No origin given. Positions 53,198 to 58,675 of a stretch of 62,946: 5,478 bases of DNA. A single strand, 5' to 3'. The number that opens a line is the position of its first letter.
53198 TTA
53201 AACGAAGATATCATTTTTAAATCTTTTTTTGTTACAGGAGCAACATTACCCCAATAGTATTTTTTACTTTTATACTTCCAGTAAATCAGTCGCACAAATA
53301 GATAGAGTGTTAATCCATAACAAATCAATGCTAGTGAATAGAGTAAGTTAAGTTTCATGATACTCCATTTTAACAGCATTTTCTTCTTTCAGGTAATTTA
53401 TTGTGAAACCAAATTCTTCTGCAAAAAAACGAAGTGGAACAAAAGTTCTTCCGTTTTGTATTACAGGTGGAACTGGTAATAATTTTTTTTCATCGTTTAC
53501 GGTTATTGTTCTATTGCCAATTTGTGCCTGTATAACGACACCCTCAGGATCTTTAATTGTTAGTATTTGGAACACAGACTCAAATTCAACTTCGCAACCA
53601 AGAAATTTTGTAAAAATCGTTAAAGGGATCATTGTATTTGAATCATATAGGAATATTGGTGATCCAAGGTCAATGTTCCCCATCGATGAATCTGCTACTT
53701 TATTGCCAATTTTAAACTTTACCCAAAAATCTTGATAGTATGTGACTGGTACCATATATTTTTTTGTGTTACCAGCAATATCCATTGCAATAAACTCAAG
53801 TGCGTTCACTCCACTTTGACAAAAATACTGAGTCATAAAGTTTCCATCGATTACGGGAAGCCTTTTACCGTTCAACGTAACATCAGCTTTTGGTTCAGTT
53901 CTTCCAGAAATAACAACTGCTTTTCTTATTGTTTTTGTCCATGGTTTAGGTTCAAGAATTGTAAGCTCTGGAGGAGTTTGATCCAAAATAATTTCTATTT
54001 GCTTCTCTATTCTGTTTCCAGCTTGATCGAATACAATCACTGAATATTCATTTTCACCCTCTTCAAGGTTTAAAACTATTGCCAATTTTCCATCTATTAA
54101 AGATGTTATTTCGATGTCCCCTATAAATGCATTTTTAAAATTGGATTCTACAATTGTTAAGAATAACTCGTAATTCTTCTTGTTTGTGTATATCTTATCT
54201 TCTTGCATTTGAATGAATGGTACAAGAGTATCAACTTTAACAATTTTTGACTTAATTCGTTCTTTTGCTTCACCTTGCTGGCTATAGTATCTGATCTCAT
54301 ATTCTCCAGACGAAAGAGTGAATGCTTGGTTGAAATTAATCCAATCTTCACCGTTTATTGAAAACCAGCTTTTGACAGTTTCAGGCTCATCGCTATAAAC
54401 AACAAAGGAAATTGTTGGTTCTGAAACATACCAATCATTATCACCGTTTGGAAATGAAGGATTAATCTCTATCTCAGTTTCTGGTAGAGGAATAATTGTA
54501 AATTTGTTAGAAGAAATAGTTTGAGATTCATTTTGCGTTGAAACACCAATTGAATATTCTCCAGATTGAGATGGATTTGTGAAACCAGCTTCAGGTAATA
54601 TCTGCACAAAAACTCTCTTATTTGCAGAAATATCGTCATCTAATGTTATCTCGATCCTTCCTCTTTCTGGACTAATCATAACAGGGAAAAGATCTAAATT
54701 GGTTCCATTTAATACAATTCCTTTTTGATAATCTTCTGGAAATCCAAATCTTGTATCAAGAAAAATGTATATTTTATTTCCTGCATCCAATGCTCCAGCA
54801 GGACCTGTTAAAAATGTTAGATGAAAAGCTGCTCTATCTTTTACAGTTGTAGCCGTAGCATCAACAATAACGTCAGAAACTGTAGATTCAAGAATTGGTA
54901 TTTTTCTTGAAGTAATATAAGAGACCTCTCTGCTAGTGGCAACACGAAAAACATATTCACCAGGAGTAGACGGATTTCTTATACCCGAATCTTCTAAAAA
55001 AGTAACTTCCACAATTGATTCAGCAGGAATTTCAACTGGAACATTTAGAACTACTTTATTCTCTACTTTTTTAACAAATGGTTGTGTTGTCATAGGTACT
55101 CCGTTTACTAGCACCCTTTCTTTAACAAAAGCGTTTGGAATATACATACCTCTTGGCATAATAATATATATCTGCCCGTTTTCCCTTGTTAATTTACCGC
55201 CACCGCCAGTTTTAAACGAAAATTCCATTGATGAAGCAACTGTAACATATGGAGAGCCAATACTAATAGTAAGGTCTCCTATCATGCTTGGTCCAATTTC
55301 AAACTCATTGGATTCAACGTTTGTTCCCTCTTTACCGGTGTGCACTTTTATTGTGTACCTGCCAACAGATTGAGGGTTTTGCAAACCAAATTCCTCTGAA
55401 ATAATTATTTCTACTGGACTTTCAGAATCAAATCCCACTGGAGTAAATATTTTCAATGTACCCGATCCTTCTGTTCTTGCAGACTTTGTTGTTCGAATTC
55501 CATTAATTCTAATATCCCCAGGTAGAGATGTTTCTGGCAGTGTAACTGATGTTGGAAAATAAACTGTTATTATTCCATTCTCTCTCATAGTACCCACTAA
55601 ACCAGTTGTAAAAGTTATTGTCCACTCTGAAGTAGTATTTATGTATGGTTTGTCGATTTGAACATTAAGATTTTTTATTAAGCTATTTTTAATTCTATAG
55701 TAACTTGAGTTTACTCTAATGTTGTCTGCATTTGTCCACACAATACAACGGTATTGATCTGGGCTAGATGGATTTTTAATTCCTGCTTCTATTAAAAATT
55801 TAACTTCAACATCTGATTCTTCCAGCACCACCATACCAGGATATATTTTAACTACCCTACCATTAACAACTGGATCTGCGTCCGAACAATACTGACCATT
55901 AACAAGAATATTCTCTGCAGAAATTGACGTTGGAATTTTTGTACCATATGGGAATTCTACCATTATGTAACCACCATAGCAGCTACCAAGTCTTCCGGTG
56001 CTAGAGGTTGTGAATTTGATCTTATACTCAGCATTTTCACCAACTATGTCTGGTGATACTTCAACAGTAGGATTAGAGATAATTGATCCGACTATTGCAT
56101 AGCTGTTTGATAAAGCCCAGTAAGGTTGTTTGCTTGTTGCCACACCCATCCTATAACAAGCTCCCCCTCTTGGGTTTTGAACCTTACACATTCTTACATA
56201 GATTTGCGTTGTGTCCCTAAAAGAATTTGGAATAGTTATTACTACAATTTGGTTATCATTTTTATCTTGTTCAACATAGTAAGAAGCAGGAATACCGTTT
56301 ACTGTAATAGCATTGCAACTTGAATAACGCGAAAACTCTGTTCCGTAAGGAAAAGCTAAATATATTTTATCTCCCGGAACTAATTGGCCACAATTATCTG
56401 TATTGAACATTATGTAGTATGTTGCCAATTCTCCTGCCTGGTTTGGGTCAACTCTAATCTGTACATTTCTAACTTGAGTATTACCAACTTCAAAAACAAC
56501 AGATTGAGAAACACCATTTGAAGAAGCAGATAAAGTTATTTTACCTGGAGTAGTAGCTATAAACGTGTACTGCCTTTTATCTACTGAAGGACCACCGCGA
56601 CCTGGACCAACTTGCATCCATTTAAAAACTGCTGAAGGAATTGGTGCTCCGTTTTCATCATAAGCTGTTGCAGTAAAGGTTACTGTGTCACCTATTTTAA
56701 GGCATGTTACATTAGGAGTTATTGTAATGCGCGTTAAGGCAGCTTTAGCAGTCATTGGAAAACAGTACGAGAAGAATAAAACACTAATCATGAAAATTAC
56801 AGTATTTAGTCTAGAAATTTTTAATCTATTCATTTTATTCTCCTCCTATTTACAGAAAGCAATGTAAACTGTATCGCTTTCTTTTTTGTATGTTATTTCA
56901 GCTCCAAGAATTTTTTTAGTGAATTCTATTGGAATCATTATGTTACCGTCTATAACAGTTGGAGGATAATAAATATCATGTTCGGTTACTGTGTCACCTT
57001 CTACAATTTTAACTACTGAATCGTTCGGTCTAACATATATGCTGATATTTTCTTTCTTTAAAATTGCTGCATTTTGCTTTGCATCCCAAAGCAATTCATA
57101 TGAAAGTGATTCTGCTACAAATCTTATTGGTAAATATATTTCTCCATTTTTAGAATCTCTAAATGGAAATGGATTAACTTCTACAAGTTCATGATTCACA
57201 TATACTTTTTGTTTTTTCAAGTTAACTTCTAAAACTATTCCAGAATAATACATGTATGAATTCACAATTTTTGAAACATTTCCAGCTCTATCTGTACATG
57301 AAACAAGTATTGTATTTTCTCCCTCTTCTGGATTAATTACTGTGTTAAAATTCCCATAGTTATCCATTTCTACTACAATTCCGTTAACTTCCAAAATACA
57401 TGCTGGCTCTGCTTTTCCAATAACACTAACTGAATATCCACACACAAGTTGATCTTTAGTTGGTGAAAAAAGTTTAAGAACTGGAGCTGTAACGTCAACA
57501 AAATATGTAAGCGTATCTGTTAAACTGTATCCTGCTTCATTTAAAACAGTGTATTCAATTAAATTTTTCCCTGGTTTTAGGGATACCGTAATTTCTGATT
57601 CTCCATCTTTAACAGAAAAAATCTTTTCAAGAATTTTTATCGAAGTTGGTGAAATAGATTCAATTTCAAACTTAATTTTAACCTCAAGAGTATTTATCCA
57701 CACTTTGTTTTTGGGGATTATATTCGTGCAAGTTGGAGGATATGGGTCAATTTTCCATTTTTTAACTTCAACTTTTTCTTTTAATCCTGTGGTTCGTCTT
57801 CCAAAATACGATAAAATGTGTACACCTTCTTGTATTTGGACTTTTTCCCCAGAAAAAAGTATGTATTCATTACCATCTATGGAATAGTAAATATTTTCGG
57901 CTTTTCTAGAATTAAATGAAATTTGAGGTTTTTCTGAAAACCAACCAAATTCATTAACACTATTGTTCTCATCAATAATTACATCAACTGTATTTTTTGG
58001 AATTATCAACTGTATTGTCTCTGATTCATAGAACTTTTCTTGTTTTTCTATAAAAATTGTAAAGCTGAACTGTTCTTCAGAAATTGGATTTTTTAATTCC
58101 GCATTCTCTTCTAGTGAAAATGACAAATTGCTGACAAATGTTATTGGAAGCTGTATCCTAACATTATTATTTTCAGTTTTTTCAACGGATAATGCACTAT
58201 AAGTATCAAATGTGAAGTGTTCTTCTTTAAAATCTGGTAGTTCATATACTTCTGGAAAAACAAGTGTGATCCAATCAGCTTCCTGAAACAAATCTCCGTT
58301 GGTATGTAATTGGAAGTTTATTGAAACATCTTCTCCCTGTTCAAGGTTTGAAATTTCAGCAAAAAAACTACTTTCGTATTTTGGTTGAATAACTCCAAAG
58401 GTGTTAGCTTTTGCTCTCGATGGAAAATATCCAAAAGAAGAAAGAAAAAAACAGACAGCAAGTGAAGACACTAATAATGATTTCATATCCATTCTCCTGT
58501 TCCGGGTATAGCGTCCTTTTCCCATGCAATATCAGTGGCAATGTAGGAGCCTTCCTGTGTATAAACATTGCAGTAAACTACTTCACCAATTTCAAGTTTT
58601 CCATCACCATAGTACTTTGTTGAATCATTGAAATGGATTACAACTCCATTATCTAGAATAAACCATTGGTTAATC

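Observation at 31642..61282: A ~30 kb single-strand locus: ECF sigma / anti-sigma, four modular secreted paralogues and a membrane GT2 - candidate undescribed cell-surface system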

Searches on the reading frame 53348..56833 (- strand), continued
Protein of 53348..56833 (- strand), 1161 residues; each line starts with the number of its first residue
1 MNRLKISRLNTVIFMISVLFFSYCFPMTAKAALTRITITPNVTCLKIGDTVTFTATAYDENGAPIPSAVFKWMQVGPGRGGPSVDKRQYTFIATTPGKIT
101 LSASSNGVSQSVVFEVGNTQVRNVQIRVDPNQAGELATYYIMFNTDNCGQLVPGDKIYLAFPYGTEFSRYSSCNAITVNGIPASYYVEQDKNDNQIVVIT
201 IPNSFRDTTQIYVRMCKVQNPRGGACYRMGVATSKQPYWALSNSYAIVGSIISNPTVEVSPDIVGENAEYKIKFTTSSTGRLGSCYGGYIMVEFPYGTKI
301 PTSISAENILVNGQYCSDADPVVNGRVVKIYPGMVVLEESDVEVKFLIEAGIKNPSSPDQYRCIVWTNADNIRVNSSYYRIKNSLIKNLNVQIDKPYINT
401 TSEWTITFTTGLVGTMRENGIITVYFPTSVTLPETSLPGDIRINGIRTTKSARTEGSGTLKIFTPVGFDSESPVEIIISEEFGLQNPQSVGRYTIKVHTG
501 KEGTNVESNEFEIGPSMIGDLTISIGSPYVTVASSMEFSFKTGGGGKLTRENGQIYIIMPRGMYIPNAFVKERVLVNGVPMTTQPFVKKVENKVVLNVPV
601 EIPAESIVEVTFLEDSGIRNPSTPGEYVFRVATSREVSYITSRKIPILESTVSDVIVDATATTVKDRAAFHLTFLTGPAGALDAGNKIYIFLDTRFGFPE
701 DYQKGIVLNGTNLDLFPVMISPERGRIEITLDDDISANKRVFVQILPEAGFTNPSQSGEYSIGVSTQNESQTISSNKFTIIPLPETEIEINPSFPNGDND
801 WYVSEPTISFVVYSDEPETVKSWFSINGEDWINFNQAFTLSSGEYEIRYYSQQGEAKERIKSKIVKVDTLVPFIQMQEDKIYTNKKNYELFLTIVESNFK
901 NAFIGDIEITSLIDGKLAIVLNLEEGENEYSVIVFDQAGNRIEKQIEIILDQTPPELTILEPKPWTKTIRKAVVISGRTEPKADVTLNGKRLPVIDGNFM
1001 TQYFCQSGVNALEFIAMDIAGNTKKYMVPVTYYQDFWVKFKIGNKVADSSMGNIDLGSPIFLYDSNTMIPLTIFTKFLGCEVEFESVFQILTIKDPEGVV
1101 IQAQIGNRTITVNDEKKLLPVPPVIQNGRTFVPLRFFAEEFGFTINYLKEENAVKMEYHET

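Call 63: find_encoding_contigs(protein=P0190, flank=10000, max_places=2)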
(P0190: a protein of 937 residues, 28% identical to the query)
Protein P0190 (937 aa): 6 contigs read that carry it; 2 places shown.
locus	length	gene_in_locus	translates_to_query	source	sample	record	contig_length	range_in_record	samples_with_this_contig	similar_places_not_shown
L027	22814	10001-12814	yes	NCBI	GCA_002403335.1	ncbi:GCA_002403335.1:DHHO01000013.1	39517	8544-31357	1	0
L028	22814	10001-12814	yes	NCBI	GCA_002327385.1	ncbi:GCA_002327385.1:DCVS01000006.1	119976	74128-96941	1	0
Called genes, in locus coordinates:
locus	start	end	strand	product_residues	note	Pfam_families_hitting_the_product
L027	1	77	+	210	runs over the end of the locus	PF08843:AbiEii (weak)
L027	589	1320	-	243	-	-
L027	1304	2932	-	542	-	-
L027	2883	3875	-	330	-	PF04055:Radical_SAM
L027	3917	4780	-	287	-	-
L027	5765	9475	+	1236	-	PF09136:Glucodextran_B, PF07833:Cu_amine_oxidN1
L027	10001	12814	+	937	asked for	PF09136:Glucodextran_B, PF17936:Big_6 (weak), PF07833:Cu_amine_oxidN1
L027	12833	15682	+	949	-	PF19077:Big_13 (faint), PF07833:Cu_amine_oxidN1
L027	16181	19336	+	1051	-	PF19077:Big_13 (faint), PF09136:Glucodextran_B, PF07833:Cu_amine_oxidN1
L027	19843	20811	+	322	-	PF01551:Peptidase_M23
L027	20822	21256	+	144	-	-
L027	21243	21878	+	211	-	PF00156:Pribosyltran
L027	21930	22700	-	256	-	PF03372:Exo_endo_phos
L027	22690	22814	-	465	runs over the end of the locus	PF01797:Y1_Tnp, PF01288:HPPK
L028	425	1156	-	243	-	-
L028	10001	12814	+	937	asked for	PF09136:Glucodextran_B, PF17936:Big_6 (weak), PF07833:Cu_amine_oxidN1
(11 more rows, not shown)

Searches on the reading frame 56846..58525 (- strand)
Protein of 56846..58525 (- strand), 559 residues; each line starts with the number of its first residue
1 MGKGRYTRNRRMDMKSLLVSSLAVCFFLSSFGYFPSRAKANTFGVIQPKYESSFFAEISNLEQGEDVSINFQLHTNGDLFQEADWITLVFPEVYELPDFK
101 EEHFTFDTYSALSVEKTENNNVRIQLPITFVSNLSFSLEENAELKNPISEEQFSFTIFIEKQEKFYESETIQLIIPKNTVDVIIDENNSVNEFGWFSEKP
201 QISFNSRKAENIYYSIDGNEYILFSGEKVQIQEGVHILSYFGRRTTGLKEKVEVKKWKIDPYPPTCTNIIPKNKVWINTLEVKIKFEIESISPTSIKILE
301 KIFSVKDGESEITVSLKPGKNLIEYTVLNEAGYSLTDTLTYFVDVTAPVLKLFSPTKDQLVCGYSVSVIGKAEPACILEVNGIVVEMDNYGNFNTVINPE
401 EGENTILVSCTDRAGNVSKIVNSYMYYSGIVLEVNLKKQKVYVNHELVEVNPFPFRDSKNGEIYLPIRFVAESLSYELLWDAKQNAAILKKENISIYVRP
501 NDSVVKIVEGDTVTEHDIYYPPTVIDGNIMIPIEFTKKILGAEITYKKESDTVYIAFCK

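Call 5: search_protein_families(library=pfam, proteins=[window:56846-58525:-], max_evalue=0.01)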
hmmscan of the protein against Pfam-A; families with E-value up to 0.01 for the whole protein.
window:56846-58525:- (559 aa): 3 families
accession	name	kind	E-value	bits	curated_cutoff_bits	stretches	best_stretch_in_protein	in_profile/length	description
PF07833.16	Cu_amine_oxidN1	-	3e-17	63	24.2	1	443-555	2-108/108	Copper amine oxidase N-terminal domain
PF09136.16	Glucodextran_B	-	1.6e-12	47.6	27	1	348-420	1-75/83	Glucodextranase, domain B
PF17936.7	Big_6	-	0.0032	18.1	27.6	1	365-421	14-77/83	Bacterial Ig domain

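Call 44: search_protein_families(library=ncbifam, proteins=[window:56846-58486:-], max_evalue=0.01)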
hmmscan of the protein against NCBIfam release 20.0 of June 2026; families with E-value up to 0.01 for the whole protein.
window:56846-58486:- (546 aa): 2 families
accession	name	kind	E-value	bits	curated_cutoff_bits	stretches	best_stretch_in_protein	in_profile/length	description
NF047446.1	barrel_OmpL47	domain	6.2e-05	23.4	40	0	383-408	37-62/68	OmpL47-type beta-barrel domain-containing protein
NF033510.3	Ca_tandemer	repeat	0.0026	18.1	50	0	328-405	4-96/96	Ca2+-stabilized repeat-containing adhesin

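Call 79: predict_structure(alignment_id=A5)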
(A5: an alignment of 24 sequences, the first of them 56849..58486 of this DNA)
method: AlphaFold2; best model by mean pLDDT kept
length: 546 residues; sequences in the alignment: 24
mean_pLDDT: 83.6   pTM: 0.50
mean pLDDT of the five models: 83.6, 83.4, 82.3, 81.6, 81.5
residues with pLDDT >= 90: 291; 70-90: 159; 50-70: 57; < 50: 39
segments of 3 or more residues with pLDDT < 50: 18-52, 159-161
pLDDT, mean of each block of 10 residues (from residue 1): 73 57 37 36 44 60 72 79 81 85 84 82 72 59 67 60 69 80 91 87 94 92 93 78 92 95 95 93 92 93 96 94 96 96 86 91 95 95 90 96 96 85 92 88 92 94 93 93 95 94 94 94 90 90 80
secondary structure, 60 per line:
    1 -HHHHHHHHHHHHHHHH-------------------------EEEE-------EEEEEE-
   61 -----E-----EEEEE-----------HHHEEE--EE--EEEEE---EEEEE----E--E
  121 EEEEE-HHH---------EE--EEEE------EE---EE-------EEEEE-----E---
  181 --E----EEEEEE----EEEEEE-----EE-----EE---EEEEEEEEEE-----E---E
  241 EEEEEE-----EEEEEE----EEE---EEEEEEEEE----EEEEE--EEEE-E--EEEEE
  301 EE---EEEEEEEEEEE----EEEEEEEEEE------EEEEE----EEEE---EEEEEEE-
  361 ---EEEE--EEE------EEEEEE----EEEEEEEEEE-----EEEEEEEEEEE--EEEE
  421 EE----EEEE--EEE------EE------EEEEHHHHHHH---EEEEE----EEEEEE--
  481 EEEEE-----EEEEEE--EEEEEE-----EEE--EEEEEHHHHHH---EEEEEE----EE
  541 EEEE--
elements in order: H2-17 E43-46 E54-59 E72-76 E91-93 E100-104 E108-112 E120-125 E143-146 E167-171 E188-193 E198-203 E221-230 E240-246 E252-257 E262-264 E268-276 E281-285 E288-291 E296-302 E306-316 E321-330 E337-341 E346-349 E353-359 E364-367 E370-372 E379-384 E389-398 E404-414 E417-422 E427-430 E433-435 E450-453 H454-460 E464-468 E473-478 E481-485 E491-496 E499-504 E510-512 E515-519 H520-525 E529-534 E539-544

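Call 82: fold_search(model_id=the predicted structure, library=pdb)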
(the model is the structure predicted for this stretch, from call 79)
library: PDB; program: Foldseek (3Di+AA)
matches with E <= 10: 1746; with E <= 0.001: 394
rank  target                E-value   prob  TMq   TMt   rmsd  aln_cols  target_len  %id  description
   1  5lf5_A                9.6e-10  1.00  0.25  0.27  13.9       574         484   10  Myelin-associated glycoprotein (MAG) deglycosylated full extracellular domain with co-purified ligand (released 2016-12-14)
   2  9ijj_C                1.3e-09  1.00  0.16  0.10  19.4       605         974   10  In situ structure of the central apparatus in mouse sperm axoneme. (released 2025-06-04)
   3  3b43                  1.5e-09  1.00  0.18  0.18  25.6       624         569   11  I-band fragment I65-I70 from titin (released 2008-01-22)
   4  9qk2_F                2.5e-09  1.00  0.18  0.16  42.2       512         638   13  Structure of the Complement classical and lectin pathway C3 convertase in complex with substrate C3 (released 2025-12-24)
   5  8opr_A                2.9e-09  1.00  0.13  0.11  40.7       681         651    8  Structure of the EA1 surface layer of Bacillus anthracis (released 2023-11-08)
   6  9u5z_E                4.0e-09  1.00  0.19  0.09  48.6       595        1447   10  C3 convertases zymogen C4b2 in activation state (released 2026-01-14)
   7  3g6j_A                6.1e-09  1.00  0.16  0.14  49.0       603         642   10  C3b in complex with a C3b specific Fab (released 2009-03-10)
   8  3dmk_B                6.7e-09  1.00  0.14  0.12  42.0       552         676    8  Crystal structure of Down Syndrome Cell Adhesion Molecule (DSCAM) isoform 1.30.30, N-terminal eight Ig domains (released 2008-10-07)
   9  7sqc_O0               7.0e-09  1.00  0.14  0.09  19.6       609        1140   10  Ciliary C1 central pair apparatus isolated from Chlamydomonas reinhardtii (released 2022-04-13)
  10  3dmk_A                8.8e-09  1.00  0.14  0.12  42.0       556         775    8  Crystal structure of Down Syndrome Cell Adhesion Molecule (DSCAM) isoform 1.30.30, N-terminal eight Ig domains (released 2008-10-07)
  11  2qki_A                1.0e-08  1.00  0.16  0.15  49.3       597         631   11  Human C3c in complex with the inhibitor compstatin (released 2007-08-14)
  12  1e07                  1.4e-08  1.00  0.23  0.20  27.8       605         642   11  Model of human carcinoembryonic antigen by homology modelling and curve-fitting to experimental solution scattering data (released 2000-07-04)
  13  8oq3_A                1.5e-08  1.00  0.17  0.07  48.1       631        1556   10  Structure of methylamine treated human complement C3 (released 2024-02-21)
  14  9flu_A                1.8e-08  1.00  0.19  0.29  14.4       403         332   11  CryoEM structure of the fragment-1 (3402-3733) in the grappling hook protein A (GhpA) in the bacterium Aureispira sp.  (released 2024-10-16)
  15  8cem_E                1.8e-08  1.00  0.18  0.16  49.7       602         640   10  Structure of bovine native C3, re-refinement (released 2023-04-05)
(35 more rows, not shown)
